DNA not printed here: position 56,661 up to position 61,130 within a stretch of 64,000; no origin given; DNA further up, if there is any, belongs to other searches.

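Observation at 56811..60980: AglB oligosaccharyltransferase with four C-terminal CarboxypepD_reg/Cna-B-like domains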

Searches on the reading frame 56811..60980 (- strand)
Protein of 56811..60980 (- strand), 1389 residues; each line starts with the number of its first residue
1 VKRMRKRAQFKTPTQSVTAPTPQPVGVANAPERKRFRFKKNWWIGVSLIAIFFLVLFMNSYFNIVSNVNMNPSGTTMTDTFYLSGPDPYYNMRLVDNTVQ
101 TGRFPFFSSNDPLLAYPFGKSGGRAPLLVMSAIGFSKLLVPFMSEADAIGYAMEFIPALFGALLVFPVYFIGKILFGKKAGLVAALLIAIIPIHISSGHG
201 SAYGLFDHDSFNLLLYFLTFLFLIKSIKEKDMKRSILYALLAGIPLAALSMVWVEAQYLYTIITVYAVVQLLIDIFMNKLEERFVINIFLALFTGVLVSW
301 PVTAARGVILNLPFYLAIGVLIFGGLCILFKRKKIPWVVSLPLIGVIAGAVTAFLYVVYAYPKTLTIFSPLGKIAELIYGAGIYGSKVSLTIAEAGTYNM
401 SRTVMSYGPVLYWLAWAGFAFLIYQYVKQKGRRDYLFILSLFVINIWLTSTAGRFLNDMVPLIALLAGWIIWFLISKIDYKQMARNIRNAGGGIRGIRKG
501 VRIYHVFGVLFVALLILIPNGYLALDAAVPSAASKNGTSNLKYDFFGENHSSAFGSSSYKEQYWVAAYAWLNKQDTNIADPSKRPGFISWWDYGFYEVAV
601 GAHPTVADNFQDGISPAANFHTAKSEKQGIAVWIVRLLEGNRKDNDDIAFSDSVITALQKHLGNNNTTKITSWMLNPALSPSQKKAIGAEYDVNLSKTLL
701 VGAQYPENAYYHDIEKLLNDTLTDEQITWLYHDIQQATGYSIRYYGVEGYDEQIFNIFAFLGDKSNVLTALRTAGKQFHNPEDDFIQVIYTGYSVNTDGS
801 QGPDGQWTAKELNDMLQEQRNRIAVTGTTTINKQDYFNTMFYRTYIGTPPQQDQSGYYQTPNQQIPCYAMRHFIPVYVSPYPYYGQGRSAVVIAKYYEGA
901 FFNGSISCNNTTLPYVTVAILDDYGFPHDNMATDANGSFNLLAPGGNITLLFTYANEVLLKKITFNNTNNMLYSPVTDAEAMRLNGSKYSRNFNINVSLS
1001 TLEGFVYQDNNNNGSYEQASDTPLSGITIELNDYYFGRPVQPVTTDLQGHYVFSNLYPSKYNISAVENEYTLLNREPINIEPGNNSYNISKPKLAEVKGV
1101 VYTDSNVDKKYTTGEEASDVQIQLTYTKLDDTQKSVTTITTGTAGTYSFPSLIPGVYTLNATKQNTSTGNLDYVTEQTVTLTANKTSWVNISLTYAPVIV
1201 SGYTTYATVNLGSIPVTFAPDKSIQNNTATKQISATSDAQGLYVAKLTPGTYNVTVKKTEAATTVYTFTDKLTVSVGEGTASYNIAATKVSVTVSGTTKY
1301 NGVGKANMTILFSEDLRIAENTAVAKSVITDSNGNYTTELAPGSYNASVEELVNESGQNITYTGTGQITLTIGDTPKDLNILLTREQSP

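Call 3: search_protein_families(library=pfam, proteins=[window:56811-60980:-], max_evalue=1)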
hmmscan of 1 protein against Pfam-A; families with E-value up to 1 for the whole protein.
window:56811-60980:- (1389 aa): 13 families
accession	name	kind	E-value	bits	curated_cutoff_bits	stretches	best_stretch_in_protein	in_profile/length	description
PF13620.12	CarboxypepD_reg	-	8.8e-25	87.3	32.3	5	1113-1194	10-82/82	Carboxypeptidase regulatory-like domain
PF02516.20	STT3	-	1e-22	81.7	24.5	1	81-489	27-379/405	Oligosaccharyl transferase STT3, N-terminal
PF17210.9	SdrD_B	-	3.6e-19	69.5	29.7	3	1004-1067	5-66/112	SdrD B-like domain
PF17802.7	SpaA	-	2.9e-08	34.2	23.1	2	1112-1185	11-80/91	Prealbumin-like fold domain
PF13231.12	PMT_2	-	6.4e-07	30.2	26.1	1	152-293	23-154/160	Dolichyl-phosphate-mannose-protein mannosyltransferase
PF23194.1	NOMO_5th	-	1.4e-06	29.1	27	2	1223-1276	22-79/89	NOMO fifth transthyretin-like domain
PF22627.1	AglB_core-like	-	0.00028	21.7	27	1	579-628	39-91/111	AglB core domain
PF22902.2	NOMO1-like_9th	-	0.002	18.3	27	0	1023-1074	12-64/75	BOS complex subunit NOMO1-like, beta sandwich domain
PF01060.29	TTR-52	-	0.0073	17.3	24.9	0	904-943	2-45/79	Transthyretin-like family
PF10670.15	DUF4198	-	0.011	16.2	34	1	1185-1298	18-121/209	Domain of unknown function (DUF4198)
PF24421.1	Ig_J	-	0.03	14.9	29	0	1107-1167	28-88/104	Tip attachment protein J, Ig-like domain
PF23193.1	NOMO_3rd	-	0.044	14.3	27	0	1094-1166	15-89/120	NOMO third transthyretin-like domain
PF20264.4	DUF4784_N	-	0.093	13.5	24.2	1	1325-1378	56-107/107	DUF4784 N-terminal Ig-like domain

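Call 4: search_protein_families(library=ncbifam, proteins=[window:56811-60980:-], max_evalue=1)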
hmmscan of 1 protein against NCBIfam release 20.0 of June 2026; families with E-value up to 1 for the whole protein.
window:56811-60980:- (1389 aa): 3 families
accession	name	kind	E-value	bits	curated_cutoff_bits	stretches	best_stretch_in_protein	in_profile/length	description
TIGR04154.1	archaeo_STT3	subfamily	1.1e-58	199.3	450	1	73-630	19-577/831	oligosaccharyl transferase, archaeosortase A system-associated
NF001841.0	PRK00567.1-1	equivalog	0.063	13.5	225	1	471-518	45-94/137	large-conductance mechanosensitive channel protein MscL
TIGR02422.1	protocat_beta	equivalog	0.1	12.3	296.4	0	1128-1162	101-135/220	protocatechuate 3,4-dioxygenase subunit beta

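Call 5: search_solved_structures(query=window:56811-60980:-, max_evalue=1, show_alignments=2)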
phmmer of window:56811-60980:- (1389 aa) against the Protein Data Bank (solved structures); distinct sequences matched with E-value up to 1: 12.
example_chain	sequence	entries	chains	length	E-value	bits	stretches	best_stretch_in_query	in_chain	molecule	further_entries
3waj_A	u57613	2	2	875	3.5e-19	71.3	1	39-618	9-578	Transmembrane oligosaccharyl transferase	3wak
5gmy_A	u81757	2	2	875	3.6e-19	71.3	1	39-618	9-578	Transmembrane oligosaccharyl transferase, putative | Dolichyl-phosphooligosaccharide-protein glycotransferase 3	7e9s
3vgp_A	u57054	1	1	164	2.4e-08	35.5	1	563-633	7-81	Transmembrane oligosaccharyl transferase, putative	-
3vu0_A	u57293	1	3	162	8.8e-06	26.9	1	564-632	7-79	Putative uncharacterized protein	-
6s7o_A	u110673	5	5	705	9.6e-06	26.8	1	87-604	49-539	Dolichyl-diphosphooligosaccharide--protein glycosyltransferase subunit STT3A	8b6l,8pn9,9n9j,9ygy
6ftg_5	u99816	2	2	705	6.8e-05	24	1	87-603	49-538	Dolichyl-diphosphooligosaccharide--protein glycosyltransferase subunit STT3A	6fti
6ftj_5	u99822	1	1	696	7.8e-05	23.8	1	87-603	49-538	Dolichyl-diphosphooligosaccharide--protein glycosyltransferase subunit STT3A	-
6s7t_A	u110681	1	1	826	0.00077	20.5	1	87-360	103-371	Dolichyl-diphosphooligosaccharide--protein glycosyltransferase subunit STT3B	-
9g7k_C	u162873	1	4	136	0.15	12.9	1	823-895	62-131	Nanobody 12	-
9tiv_A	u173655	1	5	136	0.23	12.3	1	451-518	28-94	Large-conductance mechanosensitive channel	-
9tiu_A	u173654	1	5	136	0.29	12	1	453-518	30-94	Large-conductance mechanosensitive channel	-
28oa_A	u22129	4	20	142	0.32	11.8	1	453-518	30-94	Large-conductance mechanosensitive channel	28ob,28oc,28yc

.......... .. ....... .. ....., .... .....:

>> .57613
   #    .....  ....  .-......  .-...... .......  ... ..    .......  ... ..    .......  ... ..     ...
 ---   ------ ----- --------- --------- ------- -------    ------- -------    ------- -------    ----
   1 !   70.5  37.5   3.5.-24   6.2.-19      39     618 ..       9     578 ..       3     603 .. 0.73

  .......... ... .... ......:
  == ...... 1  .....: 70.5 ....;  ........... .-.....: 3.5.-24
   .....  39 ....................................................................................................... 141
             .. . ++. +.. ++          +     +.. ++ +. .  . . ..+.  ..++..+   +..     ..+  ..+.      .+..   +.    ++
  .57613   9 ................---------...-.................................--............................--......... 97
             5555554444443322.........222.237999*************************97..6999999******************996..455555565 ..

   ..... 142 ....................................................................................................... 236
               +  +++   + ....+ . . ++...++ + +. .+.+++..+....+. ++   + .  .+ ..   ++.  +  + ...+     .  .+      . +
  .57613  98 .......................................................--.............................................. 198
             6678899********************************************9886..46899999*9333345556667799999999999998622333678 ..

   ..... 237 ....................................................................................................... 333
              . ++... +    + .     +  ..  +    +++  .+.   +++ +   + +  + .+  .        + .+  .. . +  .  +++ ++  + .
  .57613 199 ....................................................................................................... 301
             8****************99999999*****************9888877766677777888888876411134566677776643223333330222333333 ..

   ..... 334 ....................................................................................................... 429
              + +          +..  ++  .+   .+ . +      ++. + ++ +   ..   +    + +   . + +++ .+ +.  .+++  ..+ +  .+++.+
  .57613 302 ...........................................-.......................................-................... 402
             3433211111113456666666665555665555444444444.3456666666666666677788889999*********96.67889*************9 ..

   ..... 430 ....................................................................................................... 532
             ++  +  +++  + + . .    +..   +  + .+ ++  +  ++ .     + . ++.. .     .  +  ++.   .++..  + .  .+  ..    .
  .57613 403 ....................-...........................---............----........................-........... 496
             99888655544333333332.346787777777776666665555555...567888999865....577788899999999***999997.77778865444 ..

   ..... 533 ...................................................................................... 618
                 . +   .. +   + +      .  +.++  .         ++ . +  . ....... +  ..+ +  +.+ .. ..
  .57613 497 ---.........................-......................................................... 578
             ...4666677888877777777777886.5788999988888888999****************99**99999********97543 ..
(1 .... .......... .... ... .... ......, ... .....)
